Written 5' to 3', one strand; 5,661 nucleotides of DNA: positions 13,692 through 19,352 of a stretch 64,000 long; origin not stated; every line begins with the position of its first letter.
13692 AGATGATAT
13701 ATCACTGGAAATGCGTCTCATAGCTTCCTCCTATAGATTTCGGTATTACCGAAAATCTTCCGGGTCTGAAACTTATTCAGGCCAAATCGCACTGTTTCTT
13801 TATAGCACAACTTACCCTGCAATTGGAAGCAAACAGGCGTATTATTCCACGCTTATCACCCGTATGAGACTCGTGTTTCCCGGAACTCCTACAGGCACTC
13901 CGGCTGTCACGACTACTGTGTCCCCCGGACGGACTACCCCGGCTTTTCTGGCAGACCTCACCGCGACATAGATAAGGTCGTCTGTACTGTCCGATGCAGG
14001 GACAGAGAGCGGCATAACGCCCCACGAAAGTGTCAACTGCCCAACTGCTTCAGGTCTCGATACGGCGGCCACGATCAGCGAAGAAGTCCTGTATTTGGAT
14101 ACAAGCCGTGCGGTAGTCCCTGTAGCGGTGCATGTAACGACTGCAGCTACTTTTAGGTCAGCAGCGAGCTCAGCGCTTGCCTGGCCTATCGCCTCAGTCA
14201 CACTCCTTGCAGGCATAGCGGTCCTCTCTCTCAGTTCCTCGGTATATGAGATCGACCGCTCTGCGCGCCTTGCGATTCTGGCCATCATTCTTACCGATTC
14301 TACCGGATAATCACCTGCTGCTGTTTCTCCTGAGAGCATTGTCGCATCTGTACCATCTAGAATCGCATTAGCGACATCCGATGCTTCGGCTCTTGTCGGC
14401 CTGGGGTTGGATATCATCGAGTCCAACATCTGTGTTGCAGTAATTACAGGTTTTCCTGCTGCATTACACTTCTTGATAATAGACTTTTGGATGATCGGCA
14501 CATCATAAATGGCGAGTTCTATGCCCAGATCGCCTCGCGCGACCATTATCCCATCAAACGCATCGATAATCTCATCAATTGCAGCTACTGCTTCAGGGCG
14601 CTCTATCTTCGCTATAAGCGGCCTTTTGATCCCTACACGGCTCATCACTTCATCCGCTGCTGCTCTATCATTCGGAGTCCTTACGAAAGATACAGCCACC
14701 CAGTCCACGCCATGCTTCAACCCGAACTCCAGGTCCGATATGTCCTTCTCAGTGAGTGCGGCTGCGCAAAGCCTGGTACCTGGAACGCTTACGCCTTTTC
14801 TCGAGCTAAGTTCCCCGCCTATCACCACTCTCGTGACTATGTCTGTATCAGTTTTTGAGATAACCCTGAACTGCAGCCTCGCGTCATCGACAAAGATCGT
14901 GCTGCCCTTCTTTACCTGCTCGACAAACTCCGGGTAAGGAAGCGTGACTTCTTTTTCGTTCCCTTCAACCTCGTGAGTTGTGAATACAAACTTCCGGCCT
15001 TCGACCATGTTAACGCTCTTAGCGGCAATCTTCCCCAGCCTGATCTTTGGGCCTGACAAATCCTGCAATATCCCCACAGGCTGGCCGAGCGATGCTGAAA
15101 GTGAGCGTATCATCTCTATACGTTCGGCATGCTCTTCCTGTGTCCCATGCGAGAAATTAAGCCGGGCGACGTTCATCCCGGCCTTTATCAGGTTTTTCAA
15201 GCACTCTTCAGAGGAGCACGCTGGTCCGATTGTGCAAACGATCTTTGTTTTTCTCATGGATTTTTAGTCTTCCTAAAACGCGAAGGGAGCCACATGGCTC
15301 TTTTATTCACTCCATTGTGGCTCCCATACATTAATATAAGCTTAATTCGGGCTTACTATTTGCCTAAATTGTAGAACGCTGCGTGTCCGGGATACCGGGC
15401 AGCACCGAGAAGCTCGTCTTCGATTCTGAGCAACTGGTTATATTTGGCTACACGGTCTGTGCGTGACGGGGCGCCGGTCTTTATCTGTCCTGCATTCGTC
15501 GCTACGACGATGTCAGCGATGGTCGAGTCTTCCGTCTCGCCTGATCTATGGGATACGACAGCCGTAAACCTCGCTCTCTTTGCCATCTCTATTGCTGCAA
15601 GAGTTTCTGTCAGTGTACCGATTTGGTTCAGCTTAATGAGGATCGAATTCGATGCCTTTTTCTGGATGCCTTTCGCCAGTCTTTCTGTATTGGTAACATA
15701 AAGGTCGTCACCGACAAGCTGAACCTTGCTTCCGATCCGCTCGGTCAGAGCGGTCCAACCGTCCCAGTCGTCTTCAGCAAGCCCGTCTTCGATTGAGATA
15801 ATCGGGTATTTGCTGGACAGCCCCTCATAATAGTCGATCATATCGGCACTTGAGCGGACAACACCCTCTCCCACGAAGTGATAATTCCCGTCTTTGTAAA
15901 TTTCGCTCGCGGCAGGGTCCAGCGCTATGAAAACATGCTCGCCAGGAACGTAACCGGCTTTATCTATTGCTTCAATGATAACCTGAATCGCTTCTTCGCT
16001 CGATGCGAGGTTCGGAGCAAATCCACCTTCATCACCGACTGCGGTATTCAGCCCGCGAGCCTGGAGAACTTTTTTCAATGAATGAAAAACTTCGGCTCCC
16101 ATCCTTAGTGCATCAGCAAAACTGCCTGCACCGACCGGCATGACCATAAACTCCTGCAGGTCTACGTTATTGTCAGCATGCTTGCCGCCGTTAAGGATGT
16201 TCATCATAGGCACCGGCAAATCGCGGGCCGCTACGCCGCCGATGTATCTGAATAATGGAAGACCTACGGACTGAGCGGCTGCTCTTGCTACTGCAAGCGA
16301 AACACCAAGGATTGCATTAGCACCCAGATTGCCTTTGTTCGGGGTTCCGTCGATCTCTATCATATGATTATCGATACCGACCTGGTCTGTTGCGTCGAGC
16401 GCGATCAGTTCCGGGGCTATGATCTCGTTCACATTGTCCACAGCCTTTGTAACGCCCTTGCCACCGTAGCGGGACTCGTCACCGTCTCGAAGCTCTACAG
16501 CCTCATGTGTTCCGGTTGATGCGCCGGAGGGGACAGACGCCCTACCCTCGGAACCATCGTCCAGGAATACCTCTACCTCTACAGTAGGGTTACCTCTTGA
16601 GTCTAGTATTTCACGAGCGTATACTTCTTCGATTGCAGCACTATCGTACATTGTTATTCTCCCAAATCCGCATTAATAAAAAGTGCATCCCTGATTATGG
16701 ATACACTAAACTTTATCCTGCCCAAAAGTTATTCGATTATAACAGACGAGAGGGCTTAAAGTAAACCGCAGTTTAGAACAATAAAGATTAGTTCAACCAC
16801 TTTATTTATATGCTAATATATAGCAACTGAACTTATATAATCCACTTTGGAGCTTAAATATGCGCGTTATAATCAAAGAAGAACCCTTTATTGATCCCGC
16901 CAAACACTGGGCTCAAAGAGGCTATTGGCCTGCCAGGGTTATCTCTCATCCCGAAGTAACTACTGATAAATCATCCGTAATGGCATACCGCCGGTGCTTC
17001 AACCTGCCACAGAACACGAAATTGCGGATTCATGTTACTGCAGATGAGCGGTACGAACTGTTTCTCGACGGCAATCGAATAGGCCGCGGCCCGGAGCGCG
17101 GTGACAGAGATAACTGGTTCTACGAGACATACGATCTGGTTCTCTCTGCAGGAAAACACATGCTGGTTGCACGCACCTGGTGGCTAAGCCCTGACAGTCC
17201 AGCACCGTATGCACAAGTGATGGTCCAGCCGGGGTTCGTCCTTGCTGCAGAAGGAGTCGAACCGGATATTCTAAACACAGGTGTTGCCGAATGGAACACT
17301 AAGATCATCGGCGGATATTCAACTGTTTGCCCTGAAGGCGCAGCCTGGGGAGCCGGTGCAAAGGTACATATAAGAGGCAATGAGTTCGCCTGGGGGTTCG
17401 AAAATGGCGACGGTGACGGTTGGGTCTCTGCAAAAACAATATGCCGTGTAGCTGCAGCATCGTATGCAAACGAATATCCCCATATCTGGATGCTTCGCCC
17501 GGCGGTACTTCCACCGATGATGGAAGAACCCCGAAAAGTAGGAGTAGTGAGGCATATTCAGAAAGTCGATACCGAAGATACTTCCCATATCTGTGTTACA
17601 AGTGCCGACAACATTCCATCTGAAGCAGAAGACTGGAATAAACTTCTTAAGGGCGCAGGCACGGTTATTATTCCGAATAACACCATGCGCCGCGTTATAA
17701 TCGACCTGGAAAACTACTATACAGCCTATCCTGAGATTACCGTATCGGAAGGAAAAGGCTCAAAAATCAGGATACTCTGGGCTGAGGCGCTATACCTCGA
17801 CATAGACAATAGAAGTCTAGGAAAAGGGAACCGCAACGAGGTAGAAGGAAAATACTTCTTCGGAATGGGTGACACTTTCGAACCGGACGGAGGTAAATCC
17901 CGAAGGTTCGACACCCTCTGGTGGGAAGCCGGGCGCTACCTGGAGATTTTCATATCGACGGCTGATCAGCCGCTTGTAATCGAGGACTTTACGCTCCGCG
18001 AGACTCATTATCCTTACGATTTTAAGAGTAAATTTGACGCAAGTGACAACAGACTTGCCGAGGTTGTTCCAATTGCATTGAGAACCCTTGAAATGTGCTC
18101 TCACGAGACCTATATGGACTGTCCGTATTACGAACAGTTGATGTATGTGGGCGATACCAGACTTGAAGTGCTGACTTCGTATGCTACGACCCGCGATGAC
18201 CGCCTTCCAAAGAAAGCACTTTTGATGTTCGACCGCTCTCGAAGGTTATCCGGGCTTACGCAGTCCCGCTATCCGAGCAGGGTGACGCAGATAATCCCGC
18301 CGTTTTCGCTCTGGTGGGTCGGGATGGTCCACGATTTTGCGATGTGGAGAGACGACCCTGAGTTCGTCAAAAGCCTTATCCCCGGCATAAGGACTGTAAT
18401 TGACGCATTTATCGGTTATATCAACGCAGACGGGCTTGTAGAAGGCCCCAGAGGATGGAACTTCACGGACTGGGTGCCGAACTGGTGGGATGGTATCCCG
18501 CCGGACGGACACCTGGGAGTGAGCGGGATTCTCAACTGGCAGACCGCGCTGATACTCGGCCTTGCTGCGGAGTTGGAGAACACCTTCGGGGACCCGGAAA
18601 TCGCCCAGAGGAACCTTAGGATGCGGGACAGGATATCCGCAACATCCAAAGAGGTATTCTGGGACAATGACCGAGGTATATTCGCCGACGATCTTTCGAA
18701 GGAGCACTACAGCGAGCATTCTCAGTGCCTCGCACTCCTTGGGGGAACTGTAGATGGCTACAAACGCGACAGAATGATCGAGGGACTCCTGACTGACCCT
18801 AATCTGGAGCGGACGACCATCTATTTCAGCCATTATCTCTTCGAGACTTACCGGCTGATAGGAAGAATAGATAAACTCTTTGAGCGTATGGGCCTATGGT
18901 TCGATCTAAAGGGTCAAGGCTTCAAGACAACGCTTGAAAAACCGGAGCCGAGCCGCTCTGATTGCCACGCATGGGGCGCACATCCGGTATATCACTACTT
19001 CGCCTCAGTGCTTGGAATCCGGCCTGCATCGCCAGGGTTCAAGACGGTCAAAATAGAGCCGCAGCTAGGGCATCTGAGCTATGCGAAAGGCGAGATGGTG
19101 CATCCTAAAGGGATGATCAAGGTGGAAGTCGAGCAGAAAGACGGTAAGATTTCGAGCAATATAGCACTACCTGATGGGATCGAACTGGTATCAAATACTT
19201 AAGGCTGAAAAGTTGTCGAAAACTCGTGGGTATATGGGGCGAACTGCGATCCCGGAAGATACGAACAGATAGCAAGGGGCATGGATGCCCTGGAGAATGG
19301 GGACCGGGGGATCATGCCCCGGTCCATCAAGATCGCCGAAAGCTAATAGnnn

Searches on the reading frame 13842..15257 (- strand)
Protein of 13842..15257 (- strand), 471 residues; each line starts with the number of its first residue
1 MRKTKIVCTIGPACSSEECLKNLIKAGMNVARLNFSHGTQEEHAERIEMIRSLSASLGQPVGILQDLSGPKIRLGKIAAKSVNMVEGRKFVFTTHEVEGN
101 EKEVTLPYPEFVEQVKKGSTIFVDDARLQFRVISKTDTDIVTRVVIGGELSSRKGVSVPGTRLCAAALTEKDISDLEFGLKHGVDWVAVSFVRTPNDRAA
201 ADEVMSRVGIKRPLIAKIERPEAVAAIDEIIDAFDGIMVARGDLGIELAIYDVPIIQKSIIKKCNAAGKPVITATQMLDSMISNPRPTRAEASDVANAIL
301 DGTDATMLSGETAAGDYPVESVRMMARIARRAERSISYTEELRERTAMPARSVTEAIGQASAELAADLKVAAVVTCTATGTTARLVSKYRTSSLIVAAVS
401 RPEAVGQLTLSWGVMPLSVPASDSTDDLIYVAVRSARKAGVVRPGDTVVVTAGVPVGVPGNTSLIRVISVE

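Call 9: search_protein_families(library=pfam, proteins=[window:13842-15257:-], max_evalue=0.001)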
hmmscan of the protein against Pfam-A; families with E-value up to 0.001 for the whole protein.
window:13842-15257:- (471 aa): 2 families
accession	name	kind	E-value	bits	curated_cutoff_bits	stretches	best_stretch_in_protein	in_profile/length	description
PF00224.27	PK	-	6.6e-124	413.7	30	1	1-322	1-328/328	Pyruvate kinase, barrel domain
PF02887.21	PK_C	-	1.2e-31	109.6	28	1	355-468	1-114/114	Pyruvate kinase, alpha/beta domain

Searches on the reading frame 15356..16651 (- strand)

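Call 9: search_protein_families(library=pfam, proteins=[window:15356-16651:-], max_evalue=0.001)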
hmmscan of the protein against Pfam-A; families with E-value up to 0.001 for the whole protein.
window:15356-16651:- (431 aa): 4 families
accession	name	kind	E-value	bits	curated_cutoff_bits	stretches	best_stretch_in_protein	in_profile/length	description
PF00113.28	Enolase_C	-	1.5e-131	438.5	21.5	1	145-426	4-293/296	Enolase, C-terminal TIM barrel domain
PF03952.21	Enolase_N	-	2.2e-62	209.5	35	1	7-137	1-131/131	Enolase, N-terminal domain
PF07476.17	MAAL_C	-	0.00021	21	27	1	303-390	133-221/249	Methylaspartate ammonia-lyase C-terminus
PF13378.12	MR_MLE_C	-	0.00098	19.3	29.4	0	267-367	56-153/219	Enolase C-terminal domain-like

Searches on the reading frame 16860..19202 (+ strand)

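Call 9: search_protein_families(library=pfam, proteins=[window:16860-19202:+], max_evalue=0.001)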
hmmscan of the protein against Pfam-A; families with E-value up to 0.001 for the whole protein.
window:16860-19202:+ (780 aa): 2 families
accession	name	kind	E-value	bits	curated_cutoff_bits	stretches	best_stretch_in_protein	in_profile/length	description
PF17389.8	Bac_rhamnosid6H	-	1.1e-12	48.3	24.5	1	389-637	3-244/339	Bacterial alpha-L-rhamnosidase 6 hairpin glycosidase domain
PF17390.7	Bac_rhamnosid_C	-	7.6e-09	35.7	22.1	1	719-773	1-56/78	Bacterial alpha-L-rhamnosidase C-terminal domain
